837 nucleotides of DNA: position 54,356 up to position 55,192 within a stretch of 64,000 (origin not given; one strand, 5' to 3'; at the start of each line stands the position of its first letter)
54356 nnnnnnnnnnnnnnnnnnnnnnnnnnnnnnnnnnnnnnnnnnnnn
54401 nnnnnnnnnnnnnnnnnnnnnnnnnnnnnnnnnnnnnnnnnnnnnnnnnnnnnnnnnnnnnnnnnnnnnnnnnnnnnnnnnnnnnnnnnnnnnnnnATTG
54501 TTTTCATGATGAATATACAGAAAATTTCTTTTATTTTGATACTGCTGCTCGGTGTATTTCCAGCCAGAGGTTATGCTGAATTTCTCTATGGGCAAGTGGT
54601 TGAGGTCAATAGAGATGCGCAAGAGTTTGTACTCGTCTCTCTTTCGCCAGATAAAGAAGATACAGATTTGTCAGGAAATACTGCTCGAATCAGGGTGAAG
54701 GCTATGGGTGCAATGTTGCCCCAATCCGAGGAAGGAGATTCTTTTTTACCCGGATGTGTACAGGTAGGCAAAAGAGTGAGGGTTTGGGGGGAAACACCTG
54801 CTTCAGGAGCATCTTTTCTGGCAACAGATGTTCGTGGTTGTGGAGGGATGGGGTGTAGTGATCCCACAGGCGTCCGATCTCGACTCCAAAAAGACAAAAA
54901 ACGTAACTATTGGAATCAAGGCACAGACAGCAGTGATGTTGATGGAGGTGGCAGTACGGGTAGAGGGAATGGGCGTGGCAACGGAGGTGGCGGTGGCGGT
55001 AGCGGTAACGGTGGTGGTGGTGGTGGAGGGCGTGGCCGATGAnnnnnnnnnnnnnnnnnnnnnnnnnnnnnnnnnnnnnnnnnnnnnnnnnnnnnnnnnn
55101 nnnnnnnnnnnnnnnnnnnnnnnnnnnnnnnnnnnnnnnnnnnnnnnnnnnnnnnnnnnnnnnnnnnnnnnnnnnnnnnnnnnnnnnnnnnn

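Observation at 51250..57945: Expanded Zra-like sigma54 locus with three secreted Gly/Asn-rich proteins sharing a G-M-G-(D)-C motif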

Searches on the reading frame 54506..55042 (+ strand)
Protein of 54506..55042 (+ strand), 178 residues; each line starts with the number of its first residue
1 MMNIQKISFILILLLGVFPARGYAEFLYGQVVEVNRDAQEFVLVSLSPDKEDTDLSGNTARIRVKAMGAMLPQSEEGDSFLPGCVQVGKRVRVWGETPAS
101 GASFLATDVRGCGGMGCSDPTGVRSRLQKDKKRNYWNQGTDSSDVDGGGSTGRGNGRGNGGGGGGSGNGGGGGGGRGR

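Call 3: search_protein_families(library=pfam, proteins=[window:54506-55042:+], max_evalue=0.1)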
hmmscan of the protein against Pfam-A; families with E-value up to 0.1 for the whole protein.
window:54506-55042:+ (178 aa): 0 families

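Call 6: search_protein_families(library=ncbifam, proteins=[window:54506-55042:+], max_evalue=0.1)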
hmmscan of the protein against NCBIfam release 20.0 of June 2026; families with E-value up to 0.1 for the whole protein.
window:54506-55042:+ (178 aa): 0 families

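Call 8: find_homologous_proteins(query=window:54506-55042:+, max_evalue=0.001)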
Query window:54506-55042:+ (178 aa): 15 proteins with E <= 0.001 among 165 candidates.
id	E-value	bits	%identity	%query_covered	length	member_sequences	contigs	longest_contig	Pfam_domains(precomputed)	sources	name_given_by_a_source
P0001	2.3e-111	388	100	100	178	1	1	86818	-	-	-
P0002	1.2e-84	301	86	79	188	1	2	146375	-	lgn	-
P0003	2.0e-58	215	63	88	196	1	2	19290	-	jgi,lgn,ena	-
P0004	3.0e-55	205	62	82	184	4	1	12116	-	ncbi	-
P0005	1.4e-51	193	60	89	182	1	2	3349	-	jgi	jgi:uncharacterized membrane protein YgcG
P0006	3.7e-47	178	58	76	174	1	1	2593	-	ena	-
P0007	2.7e-37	146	48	83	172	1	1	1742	-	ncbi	-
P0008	2.7e-22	97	44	77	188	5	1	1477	-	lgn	-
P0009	3.4e-22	97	35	79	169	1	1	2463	-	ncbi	-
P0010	6.4e-22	96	39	74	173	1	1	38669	-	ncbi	-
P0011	8.5e-21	93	32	83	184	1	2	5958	-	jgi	jgi:uncharacterized membrane protein YgcG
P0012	4.0e-19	87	39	60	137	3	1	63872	-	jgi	-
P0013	2.9e-18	84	50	55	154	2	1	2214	-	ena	-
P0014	4.1e-17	80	34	76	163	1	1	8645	-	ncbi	-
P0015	1.8e-7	49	37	69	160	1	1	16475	-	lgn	-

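Call 10: find_encoding_contigs(protein=P0002, flank=10000, max_places=2)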
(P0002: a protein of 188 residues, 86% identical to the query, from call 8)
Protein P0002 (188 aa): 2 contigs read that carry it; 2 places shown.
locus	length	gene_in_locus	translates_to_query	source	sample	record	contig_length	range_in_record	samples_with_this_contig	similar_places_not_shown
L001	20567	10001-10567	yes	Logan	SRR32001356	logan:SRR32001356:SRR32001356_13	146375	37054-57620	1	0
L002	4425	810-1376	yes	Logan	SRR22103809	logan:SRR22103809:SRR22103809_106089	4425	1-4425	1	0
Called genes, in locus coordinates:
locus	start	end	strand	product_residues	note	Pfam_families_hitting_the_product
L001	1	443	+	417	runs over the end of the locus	PF00155:Aminotran_1_2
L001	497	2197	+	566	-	-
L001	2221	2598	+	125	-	PF13783:DUF4177 (weak)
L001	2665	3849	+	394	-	PF01546:Peptidase_M20, PF07687:M20_dimer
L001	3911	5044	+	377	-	PF04107:GCS2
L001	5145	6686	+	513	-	PF01019:G_glu_transpept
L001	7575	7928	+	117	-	-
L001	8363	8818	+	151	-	PF13801:Metal_resist (weak)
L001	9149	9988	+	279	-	PF14358:DUF4405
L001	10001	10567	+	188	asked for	-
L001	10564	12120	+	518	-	PF00512:HisKA (weak), PF02518:HATPase_c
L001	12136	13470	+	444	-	PF00072:Response_reg, PF00158:Sigma54_activat, PF14532:Sigma54_activ_2, PF07728:AAA_5 (weak), PF25601:AAA_lid_14, PF02954:HTH_8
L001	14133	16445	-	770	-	PF00009:GTP_EFTU (weak), PF01926:MMR_HSR1, PF02421:FeoB_N, PF09439:SRPRB (faint), PF17910:FeoB_Cyto, PF07670:Gate, PF07664:FeoB_C, PF07670:Gate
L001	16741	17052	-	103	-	PF04023:FeoA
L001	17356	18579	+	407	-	PF01545:Cation_efflux, PF16916:ZT_dimer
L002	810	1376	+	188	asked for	-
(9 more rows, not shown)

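Call 11: find_encoding_contigs(protein=P0010, flank=8000, max_places=1)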
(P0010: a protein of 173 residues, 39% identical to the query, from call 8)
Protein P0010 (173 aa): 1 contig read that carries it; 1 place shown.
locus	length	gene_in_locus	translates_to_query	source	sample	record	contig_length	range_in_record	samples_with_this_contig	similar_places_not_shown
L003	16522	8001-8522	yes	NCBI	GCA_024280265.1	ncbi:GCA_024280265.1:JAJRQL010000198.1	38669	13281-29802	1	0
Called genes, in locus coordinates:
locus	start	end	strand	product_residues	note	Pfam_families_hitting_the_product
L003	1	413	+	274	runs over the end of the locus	PF04060:FeS, PF12654:DUF3786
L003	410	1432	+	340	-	PF00294:PfkB, PF08543:Phos_pyr_kin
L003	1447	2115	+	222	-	PF03755:YicC-like_N, PF08340:YicC-like_C (weak)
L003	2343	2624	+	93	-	PF04025:RemA-like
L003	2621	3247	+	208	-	PF00625:Guanylate_kin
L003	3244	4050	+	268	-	PF08032:SpoU_sub_bind, PF00588:SpoU_methylase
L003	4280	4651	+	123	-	-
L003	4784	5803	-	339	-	PF01841:Transglut_core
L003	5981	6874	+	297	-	PF00126:HTH_1, PF03466:LysR_substrate, PF12727:PBP_like (weak)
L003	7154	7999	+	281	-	PF14358:DUF4405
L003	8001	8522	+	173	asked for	-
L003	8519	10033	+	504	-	PF00512:HisKA, PF02518:HATPase_c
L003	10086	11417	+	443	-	PF00072:Response_reg, PF00158:Sigma54_activat, PF14532:Sigma54_activ_2, PF07728:AAA_5 (weak), PF25601:AAA_lid_14, PF02954:HTH_8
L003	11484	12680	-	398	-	PF21710:Spt6_S1 (faint), PF23459:S1_RRP5 (faint), PF00575:S1 (weak), PF13509:S1_2 (faint), PF00575:S1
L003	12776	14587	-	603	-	PF02310:B12-binding (weak), PF04055:Radical_SAM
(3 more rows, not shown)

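Call 12: find_encoding_contigs(protein=P0012, flank=8000, max_places=1)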
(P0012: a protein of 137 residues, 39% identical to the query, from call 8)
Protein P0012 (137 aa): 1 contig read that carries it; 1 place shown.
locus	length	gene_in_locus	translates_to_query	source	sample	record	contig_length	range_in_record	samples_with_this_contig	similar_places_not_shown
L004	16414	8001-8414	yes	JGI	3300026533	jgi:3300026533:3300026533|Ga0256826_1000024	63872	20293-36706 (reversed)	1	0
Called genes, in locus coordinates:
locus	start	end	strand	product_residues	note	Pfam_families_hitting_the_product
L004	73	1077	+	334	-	PF00044:Gp_dh_N, PF02800:Gp_dh_C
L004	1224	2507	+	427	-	PF00149:Metallophos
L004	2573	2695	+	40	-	-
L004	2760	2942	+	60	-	-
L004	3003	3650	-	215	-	PF01066:CDP-OH_P_transf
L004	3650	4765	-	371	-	PF00155:Aminotran_1_2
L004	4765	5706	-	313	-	PF00483:NTP_transferase, PF12804:NTP_transf_3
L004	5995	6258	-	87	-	PF05573:NosL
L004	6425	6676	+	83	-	-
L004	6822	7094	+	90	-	-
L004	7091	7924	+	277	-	PF14358:DUF4405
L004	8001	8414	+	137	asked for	-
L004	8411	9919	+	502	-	PF00512:HisKA, PF02518:HATPase_c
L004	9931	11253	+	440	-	PF00072:Response_reg, PF00158:Sigma54_activat, PF14532:Sigma54_activ_2, PF25601:AAA_lid_14, PF02954:HTH_8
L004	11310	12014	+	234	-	PF02463:SMC_N (faint), PF00005:ABC_tran, PF13304:AAA_21 (faint)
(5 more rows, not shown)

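Call 13: find_encoding_contigs(protein=P0015, flank=8000, max_places=1)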
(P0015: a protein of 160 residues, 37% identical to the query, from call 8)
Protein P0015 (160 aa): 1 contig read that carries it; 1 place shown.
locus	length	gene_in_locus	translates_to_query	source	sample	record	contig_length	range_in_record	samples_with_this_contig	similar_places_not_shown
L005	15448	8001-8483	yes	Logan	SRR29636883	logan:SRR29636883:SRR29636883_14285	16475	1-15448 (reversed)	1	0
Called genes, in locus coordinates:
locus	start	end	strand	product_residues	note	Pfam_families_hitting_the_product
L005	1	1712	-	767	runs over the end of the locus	PF02012:BNR (faint), PF15902:Sortilin-Vps10 (weak)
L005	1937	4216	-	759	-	PF01136:Peptidase_U32, PF12392:DUF3656 (weak)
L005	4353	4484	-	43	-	-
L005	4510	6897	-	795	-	PF16403:Bact_surface_Ig-like (faint), PF05048:NosD (faint), PF13229:Beta_helix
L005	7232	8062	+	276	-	PF14358:DUF4405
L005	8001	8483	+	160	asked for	-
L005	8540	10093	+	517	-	PF00512:HisKA, PF02518:HATPase_c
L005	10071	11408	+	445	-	PF00072:Response_reg, PF00158:Sigma54_activat, PF01078:Mg_chelatase (faint), PF14532:Sigma54_activ_2, PF25601:AAA_lid_14, PF02954:HTH_8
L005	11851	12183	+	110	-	-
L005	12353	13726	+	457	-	PF23914:TPR_CcmH_CycH (weak)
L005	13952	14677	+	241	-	PF09968:DUF2202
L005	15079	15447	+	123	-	?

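Call 14: find_encoding_contigs(protein=P0004, flank=8000, max_places=1)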
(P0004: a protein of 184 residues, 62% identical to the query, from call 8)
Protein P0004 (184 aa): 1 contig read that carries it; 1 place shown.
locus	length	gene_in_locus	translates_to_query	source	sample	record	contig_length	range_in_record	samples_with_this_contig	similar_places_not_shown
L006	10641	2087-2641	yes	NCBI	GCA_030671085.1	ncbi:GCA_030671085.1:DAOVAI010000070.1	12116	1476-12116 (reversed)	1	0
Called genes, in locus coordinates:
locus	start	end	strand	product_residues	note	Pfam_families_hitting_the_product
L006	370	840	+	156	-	PF13801:Metal_resist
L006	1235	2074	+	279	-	PF14358:DUF4405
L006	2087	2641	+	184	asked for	-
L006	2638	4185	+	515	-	PF00512:HisKA, PF02518:HATPase_c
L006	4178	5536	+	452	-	PF00072:Response_reg, PF00158:Sigma54_activat, PF14532:Sigma54_activ_2, PF07728:AAA_5 (weak), PF25601:AAA_lid_14, PF02954:HTH_8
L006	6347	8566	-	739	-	PF00009:GTP_EFTU (weak), PF01926:MMR_HSR1, PF02421:FeoB_N, PF17910:FeoB_Cyto, PF07670:Gate, PF07664:FeoB_C, PF07670:Gate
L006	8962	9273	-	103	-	PF04023:FeoA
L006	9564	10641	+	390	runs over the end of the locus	PF01545:Cation_efflux, PF16916:ZT_dimer (weak)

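Call 18: find_related_loci(query=A1, collection=genome_contigs, flank=8000)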
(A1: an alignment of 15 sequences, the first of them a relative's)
Query A1 (178 aa) in genome_contigs; peptide patterns used: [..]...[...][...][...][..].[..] (x = any residue, [..] = any of these).
80 stretches matched a pattern; 10 encode a relative of the query (tblastn E <= 1e-3); 10 distinct loci.
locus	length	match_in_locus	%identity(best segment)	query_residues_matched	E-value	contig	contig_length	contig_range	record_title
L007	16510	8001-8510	63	1-157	3e-69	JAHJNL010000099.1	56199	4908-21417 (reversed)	MAG: Proteobacteria bacterium isolate Old_saline_glass_biofilm.mb.15 Old_saline_glass_b.mb.15_k141_68002, whole genome s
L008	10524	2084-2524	61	1-147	1e-59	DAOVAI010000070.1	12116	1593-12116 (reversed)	MAG TPA_asm: Pseudomonadota bacterium isolate CSMAG_975 CSMAG_975_k141_4829270_length_12116_cov_8.6555, whole genome sho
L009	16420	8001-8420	58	1-140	4e-54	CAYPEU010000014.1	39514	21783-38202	MAG TPA_asm: uncultured Desulfocapsa sp. isolate SRP167671_co2_261 genome assembly, contig: NODE_1278_length_39514_cov_1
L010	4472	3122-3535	45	7-147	7e-26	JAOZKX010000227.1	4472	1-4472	MAG: Desulfocapsa sp. isolate GMC10.concoct.196_sub NODE_31122_length_4472_cov_4.443966, whole genome shotgun sequence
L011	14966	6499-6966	37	10-160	1e-24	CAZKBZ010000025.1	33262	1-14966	MAG TPA_asm: uncultured Desulfobulbus sp. isolate SRP338002_co1_119 genome assembly, contig: NODE_1204_length_33262_cov_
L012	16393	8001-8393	39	1-131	3e-20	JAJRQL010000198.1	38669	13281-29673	MAG: Deltaproteobacteria bacterium isolate Dive100_bin10.55 k141_592489, whole genome shotgun sequence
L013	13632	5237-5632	40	15-143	3e-19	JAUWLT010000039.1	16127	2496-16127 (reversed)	MAG: Desulfobulbaceae bacterium isolate CSMAG_2379 CSMAG_2379_k141_720831_length_16127_cov_16.0103, whole genome shotgun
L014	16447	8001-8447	36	7-167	5e-18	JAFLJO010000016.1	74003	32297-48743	MAG: Desulfocapsa sp. isolate MC-01 c_000000264909, whole genome shotgun sequence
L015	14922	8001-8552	33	1-165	4e-12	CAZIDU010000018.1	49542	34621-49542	MAG TPA_asm: uncultured Desulfocapsa sp. isolate binchicken_co243_282 genome assembly, contig: NODE_397_length_49542_cov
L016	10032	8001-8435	32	25-170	1e-11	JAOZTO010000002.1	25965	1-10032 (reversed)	MAG: Desulfocapsa sp. isolate GMC8_bin_18_sub GMC8_1047_length_25965_cov_11.351216, whole genome shotgun sequence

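Call 26: predict_structure(alignment_id=A1)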
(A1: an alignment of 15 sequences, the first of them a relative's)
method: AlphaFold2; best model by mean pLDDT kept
length: 178 residues; sequences in the alignment: 15
mean_pLDDT: 63.7   pTM: 0.48
mean pLDDT of the five models: 63.7, 62.8, 62.6, 62.4, 61.2
residues with pLDDT >= 90: 9; 70-90: 64; 50-70: 50; < 50: 55
segments of 3 or more residues with pLDDT < 50: 50-57, 69-74, 138-178
pLDDT, mean of each block of 10 residues (from residue 1): 74 69 74 89 73 50 74 53 86 82 84 66 59 52 38 39 39 41
secondary structure, 60 per line:
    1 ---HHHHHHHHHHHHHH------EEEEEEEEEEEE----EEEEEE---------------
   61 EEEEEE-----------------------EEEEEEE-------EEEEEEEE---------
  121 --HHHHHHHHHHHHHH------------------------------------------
elements in order: H4-17 E24-35 E40-45 E61-66 E90-96 E104-111 H123-136

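Call 32: fold_search(model_id=the predicted structure, library=pdb)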
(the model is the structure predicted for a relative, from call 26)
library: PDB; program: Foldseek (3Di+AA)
matches with E <= 10: 968; with E <= 0.001: 14
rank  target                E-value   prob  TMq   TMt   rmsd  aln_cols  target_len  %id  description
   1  8d0b_C                4.7e-05  1.00  0.36  0.52   7.3       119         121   16  Human CST-DNA polymerase alpha/primase preinitiation complex bound to 4xTEL-foldback template (released 2022-06-22)
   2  8aaj_C                6.1e-05  1.00  0.33  0.50  11.0       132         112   15  Crystal structure of the Pyrococcus abyssi RPA (apo form) (released 2023-05-03)
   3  2pi2_E                1.4e-04  1.00  0.32  0.47   8.8       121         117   14  Full-length Replication protein A subunits RPA14 and RPA32 (released 2007-10-16)
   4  8aas_C                1.6e-04  1.00  0.33  0.49   9.5       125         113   15  Crystal structure of the Pyrococcus abyssi RPA trimerization core bound to poly-dT20 ssDNA (released 2023-05-03)
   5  3kdf_C                1.8e-04  1.00  0.33  0.48  10.6       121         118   14  X-ray Crystal Structure of the Human Replication Protein A Complex from Wheat Germ Cell Free Expression (released 2009-12-01)
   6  3kdf_A                2.1e-04  1.00  0.33  0.49   8.9       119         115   15  X-ray Crystal Structure of the Human Replication Protein A Complex from Wheat Germ Cell Free Expression (released 2009-12-01)
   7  1quq_D                2.3e-04  1.00  0.32  0.48   9.9       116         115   13  COMPLEX OF REPLICATION PROTEIN A SUBUNITS RPA14 AND RPA32 (released 1999-08-13)
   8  4gop_A                2.9e-04  1.00  0.31  0.49  10.9       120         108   17  Structure and Conformational Change of a Replication Protein A Heterotrimer Bound to ssDNA (released 2012-11-28)
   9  8ce8_E                2.9e-04  1.00  0.33  0.37   9.2       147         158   14  Cytochrome c maturation complex CcmABCDE (released 2023-09-06)
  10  2pqa_D                3.3e-04  1.00  0.32  0.49   9.0       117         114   15  Crystal Structure of Full-length Human RPA 14/32 Heterodimer (released 2007-11-13)
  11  2pi2_F                3.7e-04  1.00  0.33  0.47   9.0       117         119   14  Full-length Replication protein A subunits RPA14 and RPA32 (released 2007-10-16)
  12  2pi2_G                4.0e-04  1.00  0.32  0.47   9.0       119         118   15  Full-length Replication protein A subunits RPA14 and RPA32 (released 2007-10-16)
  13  6w6w_D                4.2e-04  1.00  0.33  0.48   7.3       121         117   12  Cryo-EM structure of CST bound to telomeric single-stranded DNA (released 2020-06-03)
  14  8rk2_C                5.4e-04  1.00  0.32  0.49   8.5       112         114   15  Human Replication protein A (RPA; trimeric core) - ssDNA complex (released 2024-04-24)
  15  9mj5_B                1.1e-03  1.00  0.32  0.28  14.1       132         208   13  Catalytic domain of human DNA polymerase alpha in complex with DNA and RPA (released 2025-02-19)
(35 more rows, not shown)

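Call 52: search_protein_representatives(alignment_id=A1)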
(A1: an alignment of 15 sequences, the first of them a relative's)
Query: 15 sequences, 178 profile positions. Proteins with E-value up to 0.001 (for the whole library): 265; up to 1e-10: 121; up to 1e-30: 19. The best 150 are listed.
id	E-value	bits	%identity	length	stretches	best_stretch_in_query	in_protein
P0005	9.4e-60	217.7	-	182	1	1-178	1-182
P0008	3.4e-54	199.6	-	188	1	3-176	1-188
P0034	1.5e-46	174.7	-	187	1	7-178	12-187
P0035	1.4e-42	161.8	-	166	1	7-168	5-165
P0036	1.3e-41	158.6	-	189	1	4-178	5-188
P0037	1.2e-39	152.3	-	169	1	8-177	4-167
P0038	3.1e-39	150.9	-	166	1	6-164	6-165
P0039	8.7e-39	149.4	-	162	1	7-177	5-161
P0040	2.5e-37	144.7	-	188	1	3-175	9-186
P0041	5.1e-36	140.4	-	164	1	7-176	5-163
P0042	6.3e-36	140.1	-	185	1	10-178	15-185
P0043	1.7e-35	138.7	-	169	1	14-169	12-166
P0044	3.6e-35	137.6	-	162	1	8-175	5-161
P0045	2.1e-34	135.1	-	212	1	9-178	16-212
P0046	3.0e-33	131.4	-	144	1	19-161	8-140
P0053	1.5e-27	112.8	-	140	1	5-133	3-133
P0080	7.2e-18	81.3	-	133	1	13-129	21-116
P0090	6.3e-17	78.2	-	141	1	4-133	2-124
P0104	5.9e-15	71.8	-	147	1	6-131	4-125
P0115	8.8e-14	68.0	-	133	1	9-131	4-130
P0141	9.8e-12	61.3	-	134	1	7-129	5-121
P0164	2.3e-10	56.8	-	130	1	12-134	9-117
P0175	1.2e-09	54.5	-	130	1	9-132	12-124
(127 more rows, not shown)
